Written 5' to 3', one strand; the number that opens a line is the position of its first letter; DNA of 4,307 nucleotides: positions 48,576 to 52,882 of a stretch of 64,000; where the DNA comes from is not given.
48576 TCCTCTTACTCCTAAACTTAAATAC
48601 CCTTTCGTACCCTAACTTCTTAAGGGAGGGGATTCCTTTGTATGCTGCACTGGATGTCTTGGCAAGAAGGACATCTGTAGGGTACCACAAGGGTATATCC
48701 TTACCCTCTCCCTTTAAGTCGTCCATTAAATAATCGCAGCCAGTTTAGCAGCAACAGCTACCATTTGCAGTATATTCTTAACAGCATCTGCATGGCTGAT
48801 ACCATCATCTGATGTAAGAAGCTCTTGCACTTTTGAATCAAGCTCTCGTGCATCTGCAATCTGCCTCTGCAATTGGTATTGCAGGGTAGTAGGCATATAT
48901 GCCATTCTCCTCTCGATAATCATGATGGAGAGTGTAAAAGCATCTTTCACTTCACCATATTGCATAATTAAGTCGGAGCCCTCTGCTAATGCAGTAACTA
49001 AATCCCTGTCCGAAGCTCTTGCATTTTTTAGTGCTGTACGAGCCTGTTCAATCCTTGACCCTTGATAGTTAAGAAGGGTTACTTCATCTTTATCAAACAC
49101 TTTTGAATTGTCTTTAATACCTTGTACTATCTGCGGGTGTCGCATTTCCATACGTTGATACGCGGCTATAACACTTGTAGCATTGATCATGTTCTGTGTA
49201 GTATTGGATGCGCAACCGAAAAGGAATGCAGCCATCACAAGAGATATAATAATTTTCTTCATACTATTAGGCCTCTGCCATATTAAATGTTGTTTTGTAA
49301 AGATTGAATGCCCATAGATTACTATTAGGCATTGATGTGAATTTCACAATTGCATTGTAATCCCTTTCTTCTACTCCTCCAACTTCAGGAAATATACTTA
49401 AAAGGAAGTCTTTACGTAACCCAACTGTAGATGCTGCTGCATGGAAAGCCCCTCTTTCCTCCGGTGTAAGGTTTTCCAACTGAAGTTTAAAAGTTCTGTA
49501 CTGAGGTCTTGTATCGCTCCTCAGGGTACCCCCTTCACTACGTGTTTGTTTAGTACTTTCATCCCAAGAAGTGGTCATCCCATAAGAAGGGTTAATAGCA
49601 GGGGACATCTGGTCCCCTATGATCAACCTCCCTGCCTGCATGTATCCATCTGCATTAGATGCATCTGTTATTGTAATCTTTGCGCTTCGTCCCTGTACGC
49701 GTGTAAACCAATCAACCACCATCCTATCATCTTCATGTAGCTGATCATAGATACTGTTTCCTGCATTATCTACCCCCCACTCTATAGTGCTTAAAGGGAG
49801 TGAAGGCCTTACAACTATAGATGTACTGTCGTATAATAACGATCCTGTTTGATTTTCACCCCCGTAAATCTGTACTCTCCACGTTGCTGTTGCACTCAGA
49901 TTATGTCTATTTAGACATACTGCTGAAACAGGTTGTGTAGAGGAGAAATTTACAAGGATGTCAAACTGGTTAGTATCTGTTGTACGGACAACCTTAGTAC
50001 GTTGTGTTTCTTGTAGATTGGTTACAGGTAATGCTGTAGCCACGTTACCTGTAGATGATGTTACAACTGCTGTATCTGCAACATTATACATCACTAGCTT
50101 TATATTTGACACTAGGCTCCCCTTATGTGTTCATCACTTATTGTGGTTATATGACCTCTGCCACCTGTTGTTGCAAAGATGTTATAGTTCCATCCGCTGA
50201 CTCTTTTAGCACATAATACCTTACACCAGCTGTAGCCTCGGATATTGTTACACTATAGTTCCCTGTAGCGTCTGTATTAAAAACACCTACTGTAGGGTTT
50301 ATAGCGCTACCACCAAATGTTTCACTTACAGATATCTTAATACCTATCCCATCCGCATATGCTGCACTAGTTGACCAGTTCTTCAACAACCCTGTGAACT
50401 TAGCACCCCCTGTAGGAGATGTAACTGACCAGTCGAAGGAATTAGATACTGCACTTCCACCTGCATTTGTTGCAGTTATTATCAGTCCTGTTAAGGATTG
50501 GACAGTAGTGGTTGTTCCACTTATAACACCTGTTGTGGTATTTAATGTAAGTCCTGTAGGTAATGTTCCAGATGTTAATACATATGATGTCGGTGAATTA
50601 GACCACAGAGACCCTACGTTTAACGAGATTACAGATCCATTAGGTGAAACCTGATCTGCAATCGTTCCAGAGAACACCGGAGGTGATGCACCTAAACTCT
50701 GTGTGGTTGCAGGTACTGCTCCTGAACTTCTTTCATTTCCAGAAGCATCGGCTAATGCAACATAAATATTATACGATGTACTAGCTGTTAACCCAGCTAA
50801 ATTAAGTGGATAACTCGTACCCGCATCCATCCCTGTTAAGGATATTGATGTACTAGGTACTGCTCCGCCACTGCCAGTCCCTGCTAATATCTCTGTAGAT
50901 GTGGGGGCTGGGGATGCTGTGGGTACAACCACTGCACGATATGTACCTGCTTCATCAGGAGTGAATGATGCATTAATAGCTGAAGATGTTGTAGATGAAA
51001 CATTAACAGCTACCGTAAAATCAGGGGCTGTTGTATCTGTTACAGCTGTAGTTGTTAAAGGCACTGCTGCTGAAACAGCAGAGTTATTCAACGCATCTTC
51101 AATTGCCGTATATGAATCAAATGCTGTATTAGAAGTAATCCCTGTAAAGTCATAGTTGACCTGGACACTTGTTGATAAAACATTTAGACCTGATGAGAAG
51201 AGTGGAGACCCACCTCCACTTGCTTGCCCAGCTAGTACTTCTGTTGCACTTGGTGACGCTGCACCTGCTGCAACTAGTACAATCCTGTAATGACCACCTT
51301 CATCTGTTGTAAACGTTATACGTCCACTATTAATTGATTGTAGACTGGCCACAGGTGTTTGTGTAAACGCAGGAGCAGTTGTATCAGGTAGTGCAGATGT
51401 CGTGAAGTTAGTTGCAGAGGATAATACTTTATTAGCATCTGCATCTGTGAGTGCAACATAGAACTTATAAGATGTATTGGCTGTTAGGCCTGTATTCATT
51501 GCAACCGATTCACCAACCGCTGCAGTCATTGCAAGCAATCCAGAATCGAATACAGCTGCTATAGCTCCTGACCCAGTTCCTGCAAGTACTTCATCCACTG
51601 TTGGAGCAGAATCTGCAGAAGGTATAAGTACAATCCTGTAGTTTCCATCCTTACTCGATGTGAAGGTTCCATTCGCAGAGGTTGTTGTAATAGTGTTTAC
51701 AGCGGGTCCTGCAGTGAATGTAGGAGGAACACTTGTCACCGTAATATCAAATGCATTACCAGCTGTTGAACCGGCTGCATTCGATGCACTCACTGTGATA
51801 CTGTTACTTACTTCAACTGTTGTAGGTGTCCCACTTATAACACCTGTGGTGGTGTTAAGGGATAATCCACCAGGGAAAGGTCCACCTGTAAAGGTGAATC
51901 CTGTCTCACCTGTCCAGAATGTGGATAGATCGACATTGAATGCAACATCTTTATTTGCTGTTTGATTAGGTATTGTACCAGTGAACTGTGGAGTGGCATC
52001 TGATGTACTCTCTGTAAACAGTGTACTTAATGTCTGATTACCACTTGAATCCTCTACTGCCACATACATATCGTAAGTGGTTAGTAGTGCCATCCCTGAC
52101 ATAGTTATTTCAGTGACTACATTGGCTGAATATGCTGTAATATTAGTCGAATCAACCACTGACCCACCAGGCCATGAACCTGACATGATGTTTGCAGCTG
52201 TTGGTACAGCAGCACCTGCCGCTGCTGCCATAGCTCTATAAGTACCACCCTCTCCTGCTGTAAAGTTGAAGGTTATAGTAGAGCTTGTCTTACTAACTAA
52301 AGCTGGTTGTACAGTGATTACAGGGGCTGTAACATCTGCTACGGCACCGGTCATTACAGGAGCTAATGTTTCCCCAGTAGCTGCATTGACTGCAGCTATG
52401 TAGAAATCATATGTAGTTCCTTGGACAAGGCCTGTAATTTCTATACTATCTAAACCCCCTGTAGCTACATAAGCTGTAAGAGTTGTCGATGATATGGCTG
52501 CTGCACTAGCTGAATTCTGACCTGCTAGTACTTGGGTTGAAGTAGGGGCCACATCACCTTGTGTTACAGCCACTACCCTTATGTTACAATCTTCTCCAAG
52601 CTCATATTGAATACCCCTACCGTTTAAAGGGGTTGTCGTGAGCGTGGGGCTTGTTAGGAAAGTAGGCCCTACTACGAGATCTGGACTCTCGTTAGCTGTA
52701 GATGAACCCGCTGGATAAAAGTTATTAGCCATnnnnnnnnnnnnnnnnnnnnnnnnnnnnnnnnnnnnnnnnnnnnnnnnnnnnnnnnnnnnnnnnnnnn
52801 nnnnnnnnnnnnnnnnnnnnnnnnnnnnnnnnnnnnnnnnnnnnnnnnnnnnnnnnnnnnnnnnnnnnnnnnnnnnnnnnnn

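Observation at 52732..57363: Three tandem paralogous fibre/spike genes sharing an N-terminal anchor, with an esterase block-I motif decaying from GQSNM to GDGNS to GDQNA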

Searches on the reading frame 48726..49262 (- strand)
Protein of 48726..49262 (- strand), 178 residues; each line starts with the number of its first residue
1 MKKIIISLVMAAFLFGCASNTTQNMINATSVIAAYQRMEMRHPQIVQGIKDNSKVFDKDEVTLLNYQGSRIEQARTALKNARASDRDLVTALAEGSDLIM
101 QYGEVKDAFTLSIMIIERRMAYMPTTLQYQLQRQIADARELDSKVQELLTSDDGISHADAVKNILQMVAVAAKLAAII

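Call 24: search_protein_families(library=pfam, proteins=[window:48726-49262:-], max_evalue=0.01)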
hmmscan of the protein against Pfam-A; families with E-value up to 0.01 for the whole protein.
window:48726-49262:- (178 aa): 0 families

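Call 104: search_protein_families(library=pfam, proteins=[window:48726-49262:-], max_evalue=0.1)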
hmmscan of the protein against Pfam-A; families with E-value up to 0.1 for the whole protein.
window:48726-49262:- (178 aa): 2 families
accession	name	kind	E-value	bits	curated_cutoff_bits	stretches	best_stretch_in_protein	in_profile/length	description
PF12210.13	Hrs_helical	-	0.056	14.4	30.6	0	22-85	24-85/95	Hepatocyte growth factor-regulated tyrosine kinase substrate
PF06415.18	iPGM_N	-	0.063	13.2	27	0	27-86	136-199/217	BPG-independent PGAM N-terminus (iPGM_N)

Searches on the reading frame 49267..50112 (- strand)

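Call 3: search_protein_families(library=pfam, proteins=[window:49267-50112:-], max_evalue=1)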
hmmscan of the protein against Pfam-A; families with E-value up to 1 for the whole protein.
window:49267-50112:- (281 aa): 0 families

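Call 4: search_protein_families(library=phrogs, proteins=[window:49267-50112:-], max_evalue=0.01)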
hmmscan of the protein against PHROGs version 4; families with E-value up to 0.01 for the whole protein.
window:49267-50112:- (281 aa): 1 family
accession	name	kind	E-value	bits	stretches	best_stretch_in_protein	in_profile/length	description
phrog_8610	-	unknown function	3.1e-46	158.7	1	1-250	1-238/270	-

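Call 104: search_protein_families(library=pfam, proteins=[window:49267-50112:-], max_evalue=0.1)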
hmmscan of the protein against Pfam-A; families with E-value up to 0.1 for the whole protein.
window:49267-50112:- (281 aa): 0 families

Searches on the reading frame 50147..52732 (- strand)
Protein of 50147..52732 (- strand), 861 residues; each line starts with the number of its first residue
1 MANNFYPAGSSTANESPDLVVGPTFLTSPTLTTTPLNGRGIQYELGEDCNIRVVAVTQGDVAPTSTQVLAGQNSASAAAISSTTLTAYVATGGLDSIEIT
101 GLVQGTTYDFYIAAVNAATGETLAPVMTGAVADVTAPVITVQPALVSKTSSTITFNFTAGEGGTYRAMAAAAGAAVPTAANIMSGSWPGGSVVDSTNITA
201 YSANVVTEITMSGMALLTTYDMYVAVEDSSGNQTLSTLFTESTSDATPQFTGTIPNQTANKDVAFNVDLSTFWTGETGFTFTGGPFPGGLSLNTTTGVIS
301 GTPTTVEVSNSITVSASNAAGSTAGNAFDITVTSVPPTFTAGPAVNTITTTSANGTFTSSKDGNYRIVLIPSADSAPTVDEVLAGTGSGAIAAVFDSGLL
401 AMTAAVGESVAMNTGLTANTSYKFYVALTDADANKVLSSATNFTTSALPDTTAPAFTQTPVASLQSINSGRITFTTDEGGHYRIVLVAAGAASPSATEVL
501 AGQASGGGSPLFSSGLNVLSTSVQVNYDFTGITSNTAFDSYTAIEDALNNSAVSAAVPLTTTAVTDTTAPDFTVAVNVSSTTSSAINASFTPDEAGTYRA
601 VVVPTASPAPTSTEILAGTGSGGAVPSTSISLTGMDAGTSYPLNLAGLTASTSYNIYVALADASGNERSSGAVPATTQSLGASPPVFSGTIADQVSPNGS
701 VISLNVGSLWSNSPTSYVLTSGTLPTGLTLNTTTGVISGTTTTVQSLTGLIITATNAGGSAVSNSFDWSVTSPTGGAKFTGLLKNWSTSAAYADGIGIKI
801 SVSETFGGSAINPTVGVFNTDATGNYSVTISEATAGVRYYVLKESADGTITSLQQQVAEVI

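Call 3: search_protein_families(library=pfam, proteins=[window:50147-52732:-], max_evalue=1)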
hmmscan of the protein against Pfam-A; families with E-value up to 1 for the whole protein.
window:50147-52732:- (861 aa): 4 families
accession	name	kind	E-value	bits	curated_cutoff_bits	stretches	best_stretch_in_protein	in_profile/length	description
PF05345.18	He_PIG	-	8e-17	61.9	24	2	251-333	5-96/96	Putative Ig domain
PF00041.27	fn3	-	1.8e-07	31.7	25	1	96-121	50-75/84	Fibronectin type III domain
PF00630.25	Filamin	-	5.9e-06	27.5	26.9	0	570-602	47-80/93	Filamin/ABP280 repeat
PF16656.11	Pur_ac_phosph_N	-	0.0057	17.6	30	1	71-117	33-83/93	Purple acid Phosphatase, N-terminal domain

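Call 4: search_protein_families(library=phrogs, proteins=[window:50147-52732:-], max_evalue=0.01)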
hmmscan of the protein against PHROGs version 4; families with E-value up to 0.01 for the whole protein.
window:50147-52732:- (861 aa): 0 families
